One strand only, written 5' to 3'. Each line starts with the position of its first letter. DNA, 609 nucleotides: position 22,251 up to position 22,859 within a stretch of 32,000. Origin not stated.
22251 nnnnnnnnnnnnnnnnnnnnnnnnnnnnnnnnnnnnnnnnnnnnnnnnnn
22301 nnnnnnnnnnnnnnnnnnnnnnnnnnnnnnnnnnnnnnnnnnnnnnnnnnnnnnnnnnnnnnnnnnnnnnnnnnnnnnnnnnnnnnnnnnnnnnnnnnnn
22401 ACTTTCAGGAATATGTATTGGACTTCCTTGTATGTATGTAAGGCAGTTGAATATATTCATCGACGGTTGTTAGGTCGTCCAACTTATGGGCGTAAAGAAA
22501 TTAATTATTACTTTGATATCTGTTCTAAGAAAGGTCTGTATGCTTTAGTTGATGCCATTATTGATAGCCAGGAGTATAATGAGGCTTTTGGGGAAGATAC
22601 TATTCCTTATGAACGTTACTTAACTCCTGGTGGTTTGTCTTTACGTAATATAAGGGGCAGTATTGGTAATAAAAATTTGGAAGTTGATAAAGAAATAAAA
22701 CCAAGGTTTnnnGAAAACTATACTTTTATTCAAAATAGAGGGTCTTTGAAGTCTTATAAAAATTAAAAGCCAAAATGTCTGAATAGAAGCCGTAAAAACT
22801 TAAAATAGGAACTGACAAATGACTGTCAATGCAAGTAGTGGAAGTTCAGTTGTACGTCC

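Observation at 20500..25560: Head-to-tail tandem duplication of apcE yields a 2-REP (702 aa) and a 3-REP (913 aa) phycobilisome core-membrane linker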

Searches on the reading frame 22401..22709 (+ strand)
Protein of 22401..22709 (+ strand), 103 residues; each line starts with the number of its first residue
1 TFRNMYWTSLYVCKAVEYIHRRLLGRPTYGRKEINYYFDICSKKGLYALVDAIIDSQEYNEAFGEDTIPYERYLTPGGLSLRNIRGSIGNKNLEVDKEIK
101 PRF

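Call 76: search_solved_structures(query=window:22401-22709:+, max_evalue=0.001, show_alignments=5)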
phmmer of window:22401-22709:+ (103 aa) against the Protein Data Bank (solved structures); distinct sequences matched with E-value up to 0.001: 67 (the best 60 are shown).
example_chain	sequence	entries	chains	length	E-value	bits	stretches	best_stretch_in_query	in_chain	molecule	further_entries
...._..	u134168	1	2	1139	5e-91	303.4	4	2-103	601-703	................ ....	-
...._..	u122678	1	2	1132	6.9e-89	296.5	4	2-103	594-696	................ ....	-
8wql_BB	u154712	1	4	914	1.6e-78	263.2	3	2-103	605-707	LCM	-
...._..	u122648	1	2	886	3.8e-74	249.1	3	2-88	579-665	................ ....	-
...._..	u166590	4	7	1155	4.7e-74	248.9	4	2-90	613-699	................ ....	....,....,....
8imi_0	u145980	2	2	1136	3.3e-73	246.2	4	2-86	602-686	ApcE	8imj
7sc7_BD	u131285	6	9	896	3.3e-73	246.1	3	2-103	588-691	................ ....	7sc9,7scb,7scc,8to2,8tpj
7y4l_63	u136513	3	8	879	3.8e-57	194.5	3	1-86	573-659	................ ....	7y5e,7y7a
6kgx_YH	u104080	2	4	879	5.1e-57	194.1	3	1-86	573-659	Phycobilisome linker polypeptide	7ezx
8imn_5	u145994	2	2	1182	7.2e-57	193.6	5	9-75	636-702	CpcN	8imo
9wg7_N2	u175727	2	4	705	8.4e-57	193.4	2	1-92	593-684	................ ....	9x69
9i1r_K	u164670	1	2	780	1.1e-53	183.3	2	2-85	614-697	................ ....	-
5y6p_a2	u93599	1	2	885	2.2e-53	182.4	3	2-87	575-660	LCM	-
8uhe_K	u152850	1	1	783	2.6e-49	169.3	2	1-91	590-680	ApcE2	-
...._a9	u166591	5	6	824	3.6e-27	98.2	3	10-72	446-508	Glr1262 protein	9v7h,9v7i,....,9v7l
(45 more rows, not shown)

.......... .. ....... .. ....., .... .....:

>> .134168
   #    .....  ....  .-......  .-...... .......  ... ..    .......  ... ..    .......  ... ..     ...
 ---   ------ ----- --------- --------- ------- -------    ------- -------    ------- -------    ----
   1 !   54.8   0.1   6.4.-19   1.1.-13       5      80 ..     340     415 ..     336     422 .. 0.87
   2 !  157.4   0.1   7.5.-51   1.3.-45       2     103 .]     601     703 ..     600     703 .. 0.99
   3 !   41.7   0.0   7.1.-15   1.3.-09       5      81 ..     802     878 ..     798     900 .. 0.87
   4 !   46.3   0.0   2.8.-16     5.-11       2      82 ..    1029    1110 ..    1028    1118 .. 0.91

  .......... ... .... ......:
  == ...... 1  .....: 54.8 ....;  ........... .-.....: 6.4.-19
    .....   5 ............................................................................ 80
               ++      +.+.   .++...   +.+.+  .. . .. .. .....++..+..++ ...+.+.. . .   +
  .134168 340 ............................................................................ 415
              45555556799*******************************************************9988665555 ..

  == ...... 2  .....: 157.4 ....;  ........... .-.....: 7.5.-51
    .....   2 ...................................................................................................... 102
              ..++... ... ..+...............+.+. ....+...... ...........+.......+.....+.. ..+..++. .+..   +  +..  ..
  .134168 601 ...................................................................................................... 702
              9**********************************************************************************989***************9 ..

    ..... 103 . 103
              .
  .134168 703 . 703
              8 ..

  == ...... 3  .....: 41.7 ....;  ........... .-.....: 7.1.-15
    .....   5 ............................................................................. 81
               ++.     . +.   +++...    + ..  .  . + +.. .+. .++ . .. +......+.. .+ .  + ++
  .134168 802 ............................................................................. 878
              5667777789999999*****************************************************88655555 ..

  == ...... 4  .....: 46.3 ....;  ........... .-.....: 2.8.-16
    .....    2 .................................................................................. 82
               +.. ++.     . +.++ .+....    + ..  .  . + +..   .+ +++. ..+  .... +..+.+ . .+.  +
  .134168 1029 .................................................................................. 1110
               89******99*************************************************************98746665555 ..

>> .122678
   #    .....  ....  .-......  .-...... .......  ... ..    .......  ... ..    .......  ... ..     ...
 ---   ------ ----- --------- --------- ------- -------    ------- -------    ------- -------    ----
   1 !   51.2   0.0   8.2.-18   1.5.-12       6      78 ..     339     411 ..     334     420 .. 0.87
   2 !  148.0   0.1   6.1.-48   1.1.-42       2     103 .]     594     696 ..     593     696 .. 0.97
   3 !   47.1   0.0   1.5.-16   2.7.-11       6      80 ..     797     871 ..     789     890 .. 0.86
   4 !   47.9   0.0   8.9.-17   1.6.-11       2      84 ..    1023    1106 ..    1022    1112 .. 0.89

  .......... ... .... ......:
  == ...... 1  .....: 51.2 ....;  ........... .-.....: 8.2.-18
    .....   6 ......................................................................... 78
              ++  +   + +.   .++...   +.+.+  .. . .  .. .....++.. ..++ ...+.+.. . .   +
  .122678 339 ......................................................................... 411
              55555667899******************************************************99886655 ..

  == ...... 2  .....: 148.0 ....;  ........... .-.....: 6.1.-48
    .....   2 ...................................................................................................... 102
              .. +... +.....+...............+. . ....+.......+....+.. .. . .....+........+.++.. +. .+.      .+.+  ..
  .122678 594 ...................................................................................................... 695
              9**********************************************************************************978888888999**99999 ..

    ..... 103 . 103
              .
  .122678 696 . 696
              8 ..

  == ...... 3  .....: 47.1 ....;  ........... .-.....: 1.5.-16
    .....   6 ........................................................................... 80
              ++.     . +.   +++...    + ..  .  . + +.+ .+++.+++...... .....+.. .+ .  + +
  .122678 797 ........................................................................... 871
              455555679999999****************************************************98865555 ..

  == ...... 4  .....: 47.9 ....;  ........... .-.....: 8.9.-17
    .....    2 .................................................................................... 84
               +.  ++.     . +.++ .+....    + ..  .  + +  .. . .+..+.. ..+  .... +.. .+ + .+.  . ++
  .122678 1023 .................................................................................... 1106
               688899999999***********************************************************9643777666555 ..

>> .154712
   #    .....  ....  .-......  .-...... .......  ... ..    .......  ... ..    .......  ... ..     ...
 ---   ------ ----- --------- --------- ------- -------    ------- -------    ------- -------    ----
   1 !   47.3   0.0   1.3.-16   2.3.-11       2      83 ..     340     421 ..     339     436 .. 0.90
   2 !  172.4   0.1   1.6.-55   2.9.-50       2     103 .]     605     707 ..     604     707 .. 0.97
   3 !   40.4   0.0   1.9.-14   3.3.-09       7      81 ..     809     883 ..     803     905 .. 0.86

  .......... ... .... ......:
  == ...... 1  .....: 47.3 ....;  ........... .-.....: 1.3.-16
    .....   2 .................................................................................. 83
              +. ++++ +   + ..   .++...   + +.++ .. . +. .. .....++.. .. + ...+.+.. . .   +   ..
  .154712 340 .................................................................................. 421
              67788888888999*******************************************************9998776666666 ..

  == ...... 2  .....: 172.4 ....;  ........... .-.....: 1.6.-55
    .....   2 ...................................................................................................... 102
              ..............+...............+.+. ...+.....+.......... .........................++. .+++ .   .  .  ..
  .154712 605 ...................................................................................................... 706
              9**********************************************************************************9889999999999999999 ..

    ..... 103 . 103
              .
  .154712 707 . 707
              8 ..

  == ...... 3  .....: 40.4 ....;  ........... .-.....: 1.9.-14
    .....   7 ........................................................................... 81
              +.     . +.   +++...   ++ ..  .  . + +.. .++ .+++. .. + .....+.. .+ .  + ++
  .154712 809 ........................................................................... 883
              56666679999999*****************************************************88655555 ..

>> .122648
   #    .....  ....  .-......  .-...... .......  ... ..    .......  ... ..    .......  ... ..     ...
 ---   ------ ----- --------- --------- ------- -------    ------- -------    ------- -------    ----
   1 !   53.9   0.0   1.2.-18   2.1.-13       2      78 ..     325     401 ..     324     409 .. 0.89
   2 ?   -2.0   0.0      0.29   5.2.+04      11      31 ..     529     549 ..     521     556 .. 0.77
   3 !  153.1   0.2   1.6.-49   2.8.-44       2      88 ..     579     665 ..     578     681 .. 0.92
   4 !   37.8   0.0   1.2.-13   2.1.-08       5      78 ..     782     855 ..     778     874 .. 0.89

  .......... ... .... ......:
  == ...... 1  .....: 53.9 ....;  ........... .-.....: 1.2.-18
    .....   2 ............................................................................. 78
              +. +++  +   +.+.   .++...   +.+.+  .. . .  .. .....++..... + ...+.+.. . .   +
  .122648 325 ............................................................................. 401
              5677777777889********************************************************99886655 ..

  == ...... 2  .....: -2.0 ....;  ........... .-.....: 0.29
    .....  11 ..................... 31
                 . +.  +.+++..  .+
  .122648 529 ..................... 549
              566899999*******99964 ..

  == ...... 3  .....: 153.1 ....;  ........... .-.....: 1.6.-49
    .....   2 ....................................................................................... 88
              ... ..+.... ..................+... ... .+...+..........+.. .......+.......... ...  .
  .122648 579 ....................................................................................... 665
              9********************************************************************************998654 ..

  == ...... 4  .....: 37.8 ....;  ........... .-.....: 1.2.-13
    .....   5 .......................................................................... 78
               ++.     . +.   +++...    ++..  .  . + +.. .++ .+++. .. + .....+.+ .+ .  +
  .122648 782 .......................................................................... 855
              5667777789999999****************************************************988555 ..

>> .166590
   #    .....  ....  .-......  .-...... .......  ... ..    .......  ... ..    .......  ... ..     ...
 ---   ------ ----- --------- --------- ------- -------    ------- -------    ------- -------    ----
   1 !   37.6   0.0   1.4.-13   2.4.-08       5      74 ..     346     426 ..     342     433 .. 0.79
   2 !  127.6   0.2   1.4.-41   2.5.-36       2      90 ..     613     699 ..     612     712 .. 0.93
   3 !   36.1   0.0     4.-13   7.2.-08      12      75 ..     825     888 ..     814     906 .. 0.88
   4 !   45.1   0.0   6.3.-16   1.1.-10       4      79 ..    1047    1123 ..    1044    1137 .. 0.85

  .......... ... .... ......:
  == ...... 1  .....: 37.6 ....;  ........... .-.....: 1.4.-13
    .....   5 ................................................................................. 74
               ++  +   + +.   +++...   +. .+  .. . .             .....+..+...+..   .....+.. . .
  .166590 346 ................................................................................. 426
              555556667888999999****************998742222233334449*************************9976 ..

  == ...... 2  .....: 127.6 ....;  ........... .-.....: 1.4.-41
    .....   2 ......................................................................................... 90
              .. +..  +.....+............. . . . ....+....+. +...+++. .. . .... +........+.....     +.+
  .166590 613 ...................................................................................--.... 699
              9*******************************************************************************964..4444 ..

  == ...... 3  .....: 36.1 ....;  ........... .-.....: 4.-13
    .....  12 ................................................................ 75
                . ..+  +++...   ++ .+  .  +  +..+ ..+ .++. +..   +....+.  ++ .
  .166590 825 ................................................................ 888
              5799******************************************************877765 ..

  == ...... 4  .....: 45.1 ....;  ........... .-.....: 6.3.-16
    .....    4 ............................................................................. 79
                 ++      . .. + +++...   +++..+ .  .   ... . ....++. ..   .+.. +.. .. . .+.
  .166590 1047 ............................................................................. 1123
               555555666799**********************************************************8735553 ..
